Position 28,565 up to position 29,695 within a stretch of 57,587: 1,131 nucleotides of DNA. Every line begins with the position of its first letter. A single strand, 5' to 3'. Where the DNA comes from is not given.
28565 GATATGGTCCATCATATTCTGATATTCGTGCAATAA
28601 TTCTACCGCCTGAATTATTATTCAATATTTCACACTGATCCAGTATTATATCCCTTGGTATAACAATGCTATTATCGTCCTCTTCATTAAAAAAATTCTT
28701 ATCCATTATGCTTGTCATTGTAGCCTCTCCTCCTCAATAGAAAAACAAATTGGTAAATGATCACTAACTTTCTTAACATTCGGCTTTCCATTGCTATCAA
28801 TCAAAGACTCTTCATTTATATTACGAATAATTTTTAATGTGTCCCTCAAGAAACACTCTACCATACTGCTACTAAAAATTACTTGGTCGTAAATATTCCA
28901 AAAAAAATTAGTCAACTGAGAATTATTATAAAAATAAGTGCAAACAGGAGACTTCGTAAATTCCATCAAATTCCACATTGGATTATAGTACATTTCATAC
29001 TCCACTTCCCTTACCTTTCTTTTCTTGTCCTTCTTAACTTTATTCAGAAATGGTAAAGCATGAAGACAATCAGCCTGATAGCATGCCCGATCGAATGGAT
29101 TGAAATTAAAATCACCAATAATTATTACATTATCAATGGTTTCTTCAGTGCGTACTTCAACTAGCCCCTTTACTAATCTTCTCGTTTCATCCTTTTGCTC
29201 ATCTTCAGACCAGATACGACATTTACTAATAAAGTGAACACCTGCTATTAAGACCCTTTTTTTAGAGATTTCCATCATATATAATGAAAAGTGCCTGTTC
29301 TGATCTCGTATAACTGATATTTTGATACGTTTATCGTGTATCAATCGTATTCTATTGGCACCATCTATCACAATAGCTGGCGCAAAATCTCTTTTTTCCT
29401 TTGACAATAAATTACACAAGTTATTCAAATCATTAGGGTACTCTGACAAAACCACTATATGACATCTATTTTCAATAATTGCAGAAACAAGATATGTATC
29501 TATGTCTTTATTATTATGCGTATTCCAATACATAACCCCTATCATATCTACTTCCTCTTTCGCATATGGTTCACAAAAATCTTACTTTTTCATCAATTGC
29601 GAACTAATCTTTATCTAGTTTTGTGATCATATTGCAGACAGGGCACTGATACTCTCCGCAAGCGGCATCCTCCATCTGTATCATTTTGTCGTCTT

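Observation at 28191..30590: AT-rich four-gene island in the tail module: EEP-family enzyme translationally coupled to an unknown partner, led by two zinc-ribbon proteins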

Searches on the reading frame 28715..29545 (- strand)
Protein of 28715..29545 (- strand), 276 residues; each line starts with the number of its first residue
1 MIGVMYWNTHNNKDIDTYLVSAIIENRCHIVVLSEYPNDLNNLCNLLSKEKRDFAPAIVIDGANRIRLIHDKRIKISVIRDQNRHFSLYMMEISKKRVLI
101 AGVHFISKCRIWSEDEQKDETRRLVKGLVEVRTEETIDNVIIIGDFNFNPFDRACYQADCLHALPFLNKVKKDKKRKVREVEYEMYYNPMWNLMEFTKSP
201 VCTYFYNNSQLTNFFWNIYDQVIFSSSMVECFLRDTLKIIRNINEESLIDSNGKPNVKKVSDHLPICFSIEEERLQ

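Call 3: search_protein_families(library=pfam, proteins=[window:28715-29545:-], max_evalue=0.1)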
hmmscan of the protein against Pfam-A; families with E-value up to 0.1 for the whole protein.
window:28715-29545:- (276 aa): 2 families
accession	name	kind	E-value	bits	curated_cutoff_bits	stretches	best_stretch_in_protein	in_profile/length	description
PF19580.5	Exo_endo_phos_3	-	1.9e-05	24.3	27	1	132-240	180-263/311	Endonuclease/Exonuclease/phosphatase family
PF03372.29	Exo_endo_phos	-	0.00013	22.3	24.5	1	5-192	1-174/225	Endonuclease/Exonuclease/phosphatase family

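Call 4: search_protein_families(library=padloc, proteins=[window:28715-29545:-], max_evalue=0.1)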
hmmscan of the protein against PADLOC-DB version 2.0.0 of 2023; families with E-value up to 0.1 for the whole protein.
window:28715-29545:- (276 aa): 0 families

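Call 5: search_protein_families(library=phrogs, proteins=[window:28715-29545:-], max_evalue=0.1)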
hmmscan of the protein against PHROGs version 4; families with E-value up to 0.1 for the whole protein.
window:28715-29545:- (276 aa): 0 families

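Call 7: search_dna_similar(query=window:28715-29545:-, collection=phages, mode=protein, max_evalue=0.001, max_rows=20)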
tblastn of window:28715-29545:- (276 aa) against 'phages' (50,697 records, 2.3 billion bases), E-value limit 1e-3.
Records with a match: 3; places in all: 3; records where one place covers at least 80% of the query: 0.
Best place of each record, by identity: <60% 3.
By first word of the organism name: Acinetobacter 3.
By host as written in the record: - 2; Acinetobacter baumannii 1.
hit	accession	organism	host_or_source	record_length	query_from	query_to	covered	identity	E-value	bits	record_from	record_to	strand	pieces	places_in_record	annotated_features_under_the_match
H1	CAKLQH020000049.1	Acinetobacter phage MD-2021a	not known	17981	95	274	65%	24.3%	8e-6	53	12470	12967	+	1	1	exodeoxyribonuclease III (xth) | Uncharacterised protein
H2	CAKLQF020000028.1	Acinetobacter phage MD-2021a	not known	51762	95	274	65%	24.3%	8e-6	53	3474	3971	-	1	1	exodeoxyribonuclease III (xth) | Uncharacterised protein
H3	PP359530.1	Acinetobacter phage vB_AbaSI_1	Acinetobacter baumannii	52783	141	274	49%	24.6%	6e-5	50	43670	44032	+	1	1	endonuclease/exonuclease/phosphatase family protein | hypothetical protein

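Call 9: find_homologous_proteins(query=window:28715-29545:-)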
Query window:28715-29545:- (276 aa): 67 proteins with E <= 0.001 among 475 candidates.
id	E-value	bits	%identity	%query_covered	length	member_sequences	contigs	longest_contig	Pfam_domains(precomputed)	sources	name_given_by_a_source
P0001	7.0e-184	628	100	100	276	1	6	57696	PF19580.6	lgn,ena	-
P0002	1.8e-99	351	70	80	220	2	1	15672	-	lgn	-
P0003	3.0e-63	232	45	98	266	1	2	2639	PF19580.6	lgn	-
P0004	4.1e-53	199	41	99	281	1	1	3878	-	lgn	-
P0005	6.2e-53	198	40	99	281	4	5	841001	-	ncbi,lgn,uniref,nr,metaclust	ncbi:endonuclease/exonuclease/phosphatase family protein [Enterocloster citroniae]|uniref:Endonuclea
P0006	2.6e-52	196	38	99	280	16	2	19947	-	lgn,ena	-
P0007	2.5e-51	193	36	100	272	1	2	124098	-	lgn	-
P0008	2.6e-50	190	38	99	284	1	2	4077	-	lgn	-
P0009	7.8e-50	188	39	98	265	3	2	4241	PF03372.30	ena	-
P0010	9.6e-49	185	39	100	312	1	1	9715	-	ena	-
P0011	3.9e-47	179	37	100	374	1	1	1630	PF19580.6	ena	-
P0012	1.8e-46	177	41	97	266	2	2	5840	-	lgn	-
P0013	7.8e-45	172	37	97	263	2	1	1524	-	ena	-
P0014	9.2e-45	172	36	97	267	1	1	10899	-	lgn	-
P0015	3.2e-43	167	34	98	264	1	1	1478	-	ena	-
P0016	5.6e-43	166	36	97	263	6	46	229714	-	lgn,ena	-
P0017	6.3e-43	166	35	99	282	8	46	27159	-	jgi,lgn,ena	-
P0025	3.9e-39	153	32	98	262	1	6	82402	-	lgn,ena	-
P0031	3.2e-35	140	32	97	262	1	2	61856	-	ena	-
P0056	4.6e-20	91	27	97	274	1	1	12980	PF03372.30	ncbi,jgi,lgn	-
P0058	4.5e-19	87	34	62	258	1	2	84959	-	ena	-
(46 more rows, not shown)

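Call 10: get_annotated_region(hit=H3, flank=5000)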
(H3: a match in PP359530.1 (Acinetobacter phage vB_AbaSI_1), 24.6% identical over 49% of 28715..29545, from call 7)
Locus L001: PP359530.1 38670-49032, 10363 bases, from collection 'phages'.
description: Acinetobacter phage vB_AbaSI_1, complete genome.
organism: Acinetobacter phage vB_AbaSI_1 (NCBI taxid 3145143)
taxonomy: Viruses
host: Acinetobacter baumannii; source: -; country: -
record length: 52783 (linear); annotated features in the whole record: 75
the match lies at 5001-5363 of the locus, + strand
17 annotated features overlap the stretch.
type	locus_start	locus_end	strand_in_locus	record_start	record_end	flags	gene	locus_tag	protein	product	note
CDS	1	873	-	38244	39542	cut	-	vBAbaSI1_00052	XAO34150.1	Y-family DNA polymerase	-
CDS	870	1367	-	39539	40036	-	-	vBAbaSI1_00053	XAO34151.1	translesion error-prone DNA polymerase V autoproteolytic subunit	-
CDS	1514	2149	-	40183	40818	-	-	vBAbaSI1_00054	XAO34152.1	SOS response-associated peptidase family protein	-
CDS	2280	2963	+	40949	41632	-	-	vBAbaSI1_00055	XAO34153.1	hypothetical protein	-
CDS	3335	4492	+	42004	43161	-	-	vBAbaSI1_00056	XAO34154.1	site-specific integrase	-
CDS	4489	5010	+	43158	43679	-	-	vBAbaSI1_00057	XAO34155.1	endonuclease/exonuclease/phosphatase family protein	-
CDS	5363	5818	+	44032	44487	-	-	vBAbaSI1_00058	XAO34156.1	hypothetical protein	-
CDS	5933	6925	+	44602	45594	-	-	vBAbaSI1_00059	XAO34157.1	hypothetical protein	-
CDS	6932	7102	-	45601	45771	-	-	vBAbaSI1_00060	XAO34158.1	hypothetical protein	-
CDS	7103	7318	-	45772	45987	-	-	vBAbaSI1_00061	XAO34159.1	hypothetical protein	-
CDS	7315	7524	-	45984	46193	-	-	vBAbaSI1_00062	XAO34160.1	hypothetical protein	-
CDS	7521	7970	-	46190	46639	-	-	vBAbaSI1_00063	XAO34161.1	hypothetical protein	-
CDS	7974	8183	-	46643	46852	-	-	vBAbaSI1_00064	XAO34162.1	hypothetical protein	-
CDS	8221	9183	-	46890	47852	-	-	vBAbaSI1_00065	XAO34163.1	hypothetical protein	-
CDS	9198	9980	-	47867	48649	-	-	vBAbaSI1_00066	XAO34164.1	hypothetical protein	-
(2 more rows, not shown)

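Call 11: find_encoding_contigs(protein=P0005, flank=6000, max_places=3)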
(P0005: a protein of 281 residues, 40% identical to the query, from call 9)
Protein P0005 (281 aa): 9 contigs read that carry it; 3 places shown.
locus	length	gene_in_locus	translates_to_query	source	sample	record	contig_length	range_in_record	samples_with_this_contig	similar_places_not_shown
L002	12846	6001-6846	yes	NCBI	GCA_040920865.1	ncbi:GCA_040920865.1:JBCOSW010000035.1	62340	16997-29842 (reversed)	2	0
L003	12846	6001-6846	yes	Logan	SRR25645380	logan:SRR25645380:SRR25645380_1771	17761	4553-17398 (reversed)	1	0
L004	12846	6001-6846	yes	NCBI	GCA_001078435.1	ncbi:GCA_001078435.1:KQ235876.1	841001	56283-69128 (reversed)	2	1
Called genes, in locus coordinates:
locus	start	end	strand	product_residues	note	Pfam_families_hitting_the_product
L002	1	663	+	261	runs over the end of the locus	-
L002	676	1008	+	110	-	PF04448:DUF551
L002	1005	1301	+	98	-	-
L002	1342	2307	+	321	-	-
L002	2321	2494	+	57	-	-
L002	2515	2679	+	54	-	-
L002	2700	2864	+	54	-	-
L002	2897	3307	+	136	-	PF09643:YopX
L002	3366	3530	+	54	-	PF01402:RHH_1 (weak)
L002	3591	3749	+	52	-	-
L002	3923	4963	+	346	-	PF13495:Phage_int_SAM_4, PF00589:Phage_integrase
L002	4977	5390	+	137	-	-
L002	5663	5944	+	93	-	PF01726:LexA_DNA_bind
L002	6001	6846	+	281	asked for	-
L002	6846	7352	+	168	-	-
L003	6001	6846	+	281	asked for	-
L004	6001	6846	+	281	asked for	-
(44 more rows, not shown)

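Call 12: find_encoding_contigs(protein=P0007, flank=6000, max_places=2)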
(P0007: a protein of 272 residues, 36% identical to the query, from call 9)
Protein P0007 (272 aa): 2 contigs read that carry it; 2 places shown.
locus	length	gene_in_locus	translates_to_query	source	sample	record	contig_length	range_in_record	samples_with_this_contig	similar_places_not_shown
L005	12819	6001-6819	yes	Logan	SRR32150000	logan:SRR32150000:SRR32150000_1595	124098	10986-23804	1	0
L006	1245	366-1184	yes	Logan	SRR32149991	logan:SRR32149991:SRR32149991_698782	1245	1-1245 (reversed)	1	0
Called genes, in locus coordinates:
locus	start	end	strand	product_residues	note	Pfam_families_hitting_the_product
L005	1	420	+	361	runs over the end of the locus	PF14657:Arm-DNA-bind_4, PF14659:Phage_int_SAM_3, PF00589:Phage_integrase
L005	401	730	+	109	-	PF21983:NikA-like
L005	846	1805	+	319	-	PF13481:AAA_25, PF06745:ATPase, PF13401:AAA_22 (weak)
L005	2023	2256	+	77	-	-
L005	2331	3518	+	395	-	PF01076:Mob_Pre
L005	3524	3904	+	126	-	PF14198:TnpV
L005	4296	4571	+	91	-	-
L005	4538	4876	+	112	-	PF20648:DUF6809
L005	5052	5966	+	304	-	PF02661:Fic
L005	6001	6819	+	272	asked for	-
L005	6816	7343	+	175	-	-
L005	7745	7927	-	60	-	-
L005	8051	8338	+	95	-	PF06908:YpsA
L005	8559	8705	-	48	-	-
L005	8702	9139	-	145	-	PF04657:DMT_YdcZ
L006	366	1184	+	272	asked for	-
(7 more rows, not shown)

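Call 13: find_encoding_contigs(protein=P0016, flank=6000, max_places=3)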
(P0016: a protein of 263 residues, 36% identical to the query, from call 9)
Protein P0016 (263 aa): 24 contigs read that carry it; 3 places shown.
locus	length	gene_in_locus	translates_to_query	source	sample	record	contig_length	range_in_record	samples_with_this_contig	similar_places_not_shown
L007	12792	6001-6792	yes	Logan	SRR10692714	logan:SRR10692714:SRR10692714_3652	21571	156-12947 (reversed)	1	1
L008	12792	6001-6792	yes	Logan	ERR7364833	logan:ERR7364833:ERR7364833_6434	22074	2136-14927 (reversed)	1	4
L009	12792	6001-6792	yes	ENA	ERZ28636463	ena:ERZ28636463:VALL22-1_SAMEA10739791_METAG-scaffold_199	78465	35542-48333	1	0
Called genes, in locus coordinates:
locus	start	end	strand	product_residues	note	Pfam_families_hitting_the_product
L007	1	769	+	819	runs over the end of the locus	PF13289:SIR2_2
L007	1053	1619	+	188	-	-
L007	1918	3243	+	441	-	-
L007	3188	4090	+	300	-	PF01582:TIR, PF13676:TIR_2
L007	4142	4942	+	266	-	PF08867:FRG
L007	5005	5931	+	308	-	-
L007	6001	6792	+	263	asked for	-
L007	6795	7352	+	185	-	-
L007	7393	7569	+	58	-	-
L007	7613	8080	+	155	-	-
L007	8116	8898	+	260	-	PF00962:A_deaminase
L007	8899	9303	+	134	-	-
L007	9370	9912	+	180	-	PF18160:SLATT_5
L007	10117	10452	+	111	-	PF08867:FRG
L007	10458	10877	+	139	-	-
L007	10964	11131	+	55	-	-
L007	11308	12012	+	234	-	-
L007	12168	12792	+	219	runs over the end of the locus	PF00293:NUDIX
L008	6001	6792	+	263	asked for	-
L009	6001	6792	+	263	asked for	-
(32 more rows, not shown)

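Call 18: find_related_loci(query=A2, collection=genome_contigs, flank=8000)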
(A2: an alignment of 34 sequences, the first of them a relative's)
Query A2 (276 aa) in genome_contigs; peptide patterns used: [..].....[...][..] (x = any residue, [..] = any of these).
361 stretches matched a pattern; 351 encode a relative of the query (tblastn E <= 1e-3); the best 80 are kept; 80 distinct loci.
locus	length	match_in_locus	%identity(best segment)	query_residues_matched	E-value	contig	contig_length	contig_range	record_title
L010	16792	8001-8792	41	4-272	2e-61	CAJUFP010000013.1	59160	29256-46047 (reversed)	MAG TPA_asm: uncultured Hungatella sp. isolate MGBC128920 genome assembly, contig: MGBC128920.13, whole genome shotgun s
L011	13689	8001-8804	39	4-276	1e-59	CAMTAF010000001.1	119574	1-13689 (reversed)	MAG TPA_asm: uncultured Hungatella sp. isolate SRR12358626_bin.4_metawrap_v1.3_MAG genome assembly, contig: NODE.14_leng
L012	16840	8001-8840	40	1-273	1e-59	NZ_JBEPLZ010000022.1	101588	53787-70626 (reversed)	Enterocloster citroniae strain DSM 19261 Ga0480187_22, whole genome shotgun sequence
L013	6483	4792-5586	38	4-273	6e-57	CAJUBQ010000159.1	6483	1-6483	MAG TPA_asm: uncultured Eubacterium sp. isolate MGBC123503 genome assembly, contig: MGBC123503.159, whole genome shotgun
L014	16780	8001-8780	36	5-273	1e-49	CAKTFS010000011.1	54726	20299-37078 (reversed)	MAG: uncultured Faecalibacterium sp. isolate REFINED_METABAT215_TOP10_CONTIGS_1500_ASSEMBLY_K77_MERGED__Hadza_MoBio_hadz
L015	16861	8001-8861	32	1-273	2e-48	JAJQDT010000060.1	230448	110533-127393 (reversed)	MAG: Lachnospiraceae bacterium isolate MI.11_2 NODE_3_length_230448_cov_24.962017, whole genome shotgun sequence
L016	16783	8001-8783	37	4-273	1e-48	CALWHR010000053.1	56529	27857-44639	MAG: uncultured Clostridia bacterium isolate E01__bin174 genome assembly, contig: E01__k127_5177785, whole genome shotgu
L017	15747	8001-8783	35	4-272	3e-48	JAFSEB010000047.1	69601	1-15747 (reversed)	MAG: Clostridia bacterium isolate RGIG3058 Goat_Rectum-5__c366131, whole genome shotgun sequence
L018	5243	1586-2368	36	4-273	1e-47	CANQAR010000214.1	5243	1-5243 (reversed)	MAG: uncultured Lachnospiraceae bacterium isolate Lapin-002__bin83 genome assembly, contig: Lapin-002__NODE_21178_length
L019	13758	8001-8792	35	4-276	5e-47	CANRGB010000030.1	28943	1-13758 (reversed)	MAG: uncultured Lachnospiraceae bacterium isolate Lapin-023__bin36 genome assembly, contig: Lapin-023__NODE_2203_length_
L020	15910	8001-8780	36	5-273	5e-47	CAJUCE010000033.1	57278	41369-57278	MAG TPA_asm: uncultured Acetatifactor sp. isolate MGBC117628 genome assembly, contig: MGBC117628.33, whole genome shotgu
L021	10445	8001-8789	36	4-274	9e-47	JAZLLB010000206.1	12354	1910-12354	MAG: Acutalibacteraceae bacterium isolate T1900044958_TA20190014.MAGScoT_cleanbin_000025 SGB_3885_k141_1206769, whole ge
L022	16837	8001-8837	34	4-273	6e-47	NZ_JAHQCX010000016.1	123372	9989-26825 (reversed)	Diplocloster modestus strain ASD4241 Scaffold_16, whole genome shotgun sequence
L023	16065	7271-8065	37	4-273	3e-56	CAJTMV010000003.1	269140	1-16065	MAG TPA_asm: uncultured Eubacterium sp. isolate MGBC104730 genome assembly, contig: MGBC104730.3, whole genome shotgun s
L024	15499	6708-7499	33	1-272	3e-46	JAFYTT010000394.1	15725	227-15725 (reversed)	MAG: Clostridia bacterium isolate RGIG7414 Water_buffalos_Colon-1__c879255, whole genome shotgun sequence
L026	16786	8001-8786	34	5-273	5e-45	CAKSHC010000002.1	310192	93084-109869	MAG: uncultured Eubacteriales bacterium isolate REFINED_METABAT215_TOP10_CONTIGS_1500_ASSEMBLY_K77_MERGED__Hadza_MoBio_h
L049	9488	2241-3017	30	5-272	1e-41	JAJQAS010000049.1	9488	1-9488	MAG: Clostridiales bacterium isolate C.1_13 NODE_1394_length_9488_cov_7.588996, whole genome shotgun sequence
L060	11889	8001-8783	33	4-272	8e-40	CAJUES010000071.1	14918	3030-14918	MAG TPA_asm: uncultured Lachnospiraceae bacterium isolate MGBC135202 genome assembly, contig: MGBC135202.71, whole genom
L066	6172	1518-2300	33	4-273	8e-39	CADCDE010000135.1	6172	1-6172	MAG: uncultured Ruminococcus sp. isolate RUG14529 genome assembly, contig: RUG14529_asm_135, whole genome shotgun sequen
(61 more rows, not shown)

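Call 30: search_solved_structures(query=A2, max_evalue=1)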
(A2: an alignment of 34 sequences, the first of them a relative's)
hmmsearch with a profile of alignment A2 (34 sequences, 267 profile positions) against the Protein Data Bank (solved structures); distinct sequences matched with E-value up to 1: 30.
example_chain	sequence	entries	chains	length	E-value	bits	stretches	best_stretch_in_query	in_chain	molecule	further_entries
3fzi_A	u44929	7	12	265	5.6e-05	26.3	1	2-145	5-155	Exodeoxyribonuclease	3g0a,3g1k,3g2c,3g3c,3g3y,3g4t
3w2y_A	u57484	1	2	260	5.6e-05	26.3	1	2-145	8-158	Exodeoxyribonuclease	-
3w2x_A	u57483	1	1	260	5.6e-05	26.2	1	2-145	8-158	Exodeoxyribonuclease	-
3g91_A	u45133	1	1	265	6.3e-05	26.1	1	2-145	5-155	Exodeoxyribonuclease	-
6mal_A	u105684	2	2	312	8.7e-05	25.6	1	13-150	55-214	Nocturnin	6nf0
6bt1_A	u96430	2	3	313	8.8e-05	25.6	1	13-150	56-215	Nocturnin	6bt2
7kiu_A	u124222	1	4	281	0.00012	25.2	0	111-144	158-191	Deoxyribonuclease gamma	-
2jc4_A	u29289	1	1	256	0.00043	23.4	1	1-162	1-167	EXODEOXYRIBONUCLEASE III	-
6fk4_A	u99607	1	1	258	0.00044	23.3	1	1-162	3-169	Exodeoxyribonuclease III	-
3g00_A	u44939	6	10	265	0.0011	22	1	2-145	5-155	Exodeoxyribonuclease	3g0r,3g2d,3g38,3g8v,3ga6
6ca4_A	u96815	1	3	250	0.0017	21.4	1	3-144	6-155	Tyrosyl-DNA phosphodiesterase 2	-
5j3p_A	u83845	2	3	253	0.0038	20.3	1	6-144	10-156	Tyrosyl-DNA phosphodiesterase 2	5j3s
5ino_A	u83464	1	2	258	0.004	20.2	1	6-144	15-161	Tyrosyl-DNA phosphodiesterase 2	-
6fk5_A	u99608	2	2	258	0.0088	19.1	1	1-161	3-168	NExo D146N | Exodeoxyribonuclease III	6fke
3lv9_A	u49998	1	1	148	0.0095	18.9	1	38-135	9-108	Putative transporter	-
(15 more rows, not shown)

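Call 35: predict_structure(alignment_id=A2)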
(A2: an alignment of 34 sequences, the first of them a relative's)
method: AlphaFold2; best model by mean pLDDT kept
length: 276 residues; sequences in the alignment: 34
mean_pLDDT: 92.2   pTM: 0.91
mean pLDDT of the five models: 92.2, 91.8, 91.2, 91.0, 89.9
residues with pLDDT >= 90: 224; 70-90: 37; 50-70: 15; < 50: 0
segments of 3 or more residues with pLDDT < 50: none
pLDDT, mean of each block of 10 residues (from residue 1): 98 97 98 97 98 93 89 93 90 95 89 87 96 96 95 95 97 97 97 71 73 70 97 96 95 92 97 93
secondary structure, 60 per line:
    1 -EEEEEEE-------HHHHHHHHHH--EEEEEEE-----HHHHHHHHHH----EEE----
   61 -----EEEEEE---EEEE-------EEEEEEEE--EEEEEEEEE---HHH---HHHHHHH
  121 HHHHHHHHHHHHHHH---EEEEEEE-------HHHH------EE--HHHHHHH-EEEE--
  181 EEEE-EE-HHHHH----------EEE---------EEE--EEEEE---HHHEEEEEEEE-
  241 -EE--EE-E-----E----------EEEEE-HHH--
elements in order: E2-8 H16-25 E28-34 H40-49 E54-56 E66-71 E75-78 E86-93 E96-104 H114-135 E139-145 H153-156 H167-173 E175-178 E181-184 H189-193 E204-206 E216-218 E221-225 E232-239 E266-270

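Call 38: search_protein_families(library=padloc, alignment_id=A5, max_evalue=0.00001)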
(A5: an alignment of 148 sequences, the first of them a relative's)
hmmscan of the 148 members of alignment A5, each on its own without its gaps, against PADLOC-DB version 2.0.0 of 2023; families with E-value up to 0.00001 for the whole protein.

A. member 1, L051:6611-7972:- (453 aa): 0 families

B. families by the number of members that match (of 148 scanned): 291 families (the first 25 are shown)
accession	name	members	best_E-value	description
PDLC04134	mad2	3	2.7e-31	mads_2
PDLC03034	MTase_I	2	1e-93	Type I methyltransferase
PDLC03021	MTase_I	2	5.6e-29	Type I methyltransferase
PDLC03218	MTase_II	2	4.2e-26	Type II methyltransferase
PDLC02707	PbeA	2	1.2e-24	PbeA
PDLC03318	MTase_II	2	6.8e-24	Type II methyltransferase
PDLC03030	MTase_I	2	1.2e-20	Type I methyltransferase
PDLC03026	MTase_I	2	1.4e-19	Type I methyltransferase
PDLC03018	MTase_I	2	6.5e-19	Type I methyltransferase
PDLC03025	MTase_I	2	2.6e-17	Type I methyltransferase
PDLC03624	REase_MTase_IIG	2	2e-16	Type IIG restriction enzyme-methyltransferase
PDLC03335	MTase_II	2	9e-13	Type II methyltransferase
PDLC03035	MTase_I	2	1.9e-09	Type I methyltransferase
PDLC03019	MTase_I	2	4.8e-09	Type I methyltransferase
PDLC03031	MTase_I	2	1.4e-08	Type I methyltransferase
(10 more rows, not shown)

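Call 39: search_protein_families(library=pfam, alignment_id=A5, max_evalue=0.00001)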
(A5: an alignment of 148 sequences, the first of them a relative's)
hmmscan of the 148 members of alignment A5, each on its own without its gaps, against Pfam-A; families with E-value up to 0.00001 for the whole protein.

A. member 1, L051:6611-7972:- (453 aa): 2 families
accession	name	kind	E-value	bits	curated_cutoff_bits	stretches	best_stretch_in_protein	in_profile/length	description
PF00589.27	Phage_integrase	-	3.6e-25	89.1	27.1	1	230-419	3-167/172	Phage integrase family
PF14659.12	Phage_int_SAM_3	-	6.5e-15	55.5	22.6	1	116-172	1-56/58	Phage integrase, N-terminal SAM-like domain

B. families by the number of members that match (of 148 scanned): 169 families (the first 25 are shown)
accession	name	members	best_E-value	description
PF04851.21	ResIII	2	3.4e-40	Type III restriction enzyme, res subunit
PF00270.35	DEAD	2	3.3e-32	DEAD/DEAH box helicase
PF04616.20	Glyco_hydro_43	2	3e-30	Glycosyl hydrolases family 43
PF02384.22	N6_Mtase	2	3.2e-23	N-6 DNA Methylase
PF12833.13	HTH_18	2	6e-22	Helix-turn-helix domain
PF00165.29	HTH_AraC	2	5.9e-19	Bacterial regulatory helix-turn-helix proteins, AraC family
PF00271.37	Helicase_C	2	6.7e-15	Helicase conserved C-terminal domain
PF00583.31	Acetyltransf_1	2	8.5e-13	Acetyltransferase (GNAT) family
PF13508.13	Acetyltransf_7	2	3.5e-11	Acetyltransferase (GNAT) domain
PF07669.17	Eco57I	2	1.8e-09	Eco57I restriction-modification methylase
PF13673.13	Acetyltransf_10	2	3.8e-08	Acetyltransferase (GNAT) domain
PF01411.24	tRNA-synt_2c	1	4.6e-197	tRNA synthetases class II (A)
PF04551.19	GcpE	1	1.5e-149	GcpE protein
PF00012.26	HSP70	1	6.3e-112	Hsp70 protein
PF02836.23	Glyco_hydro_2_C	1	4.7e-111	Glycosyl hydrolases family 2, TIM barrel domain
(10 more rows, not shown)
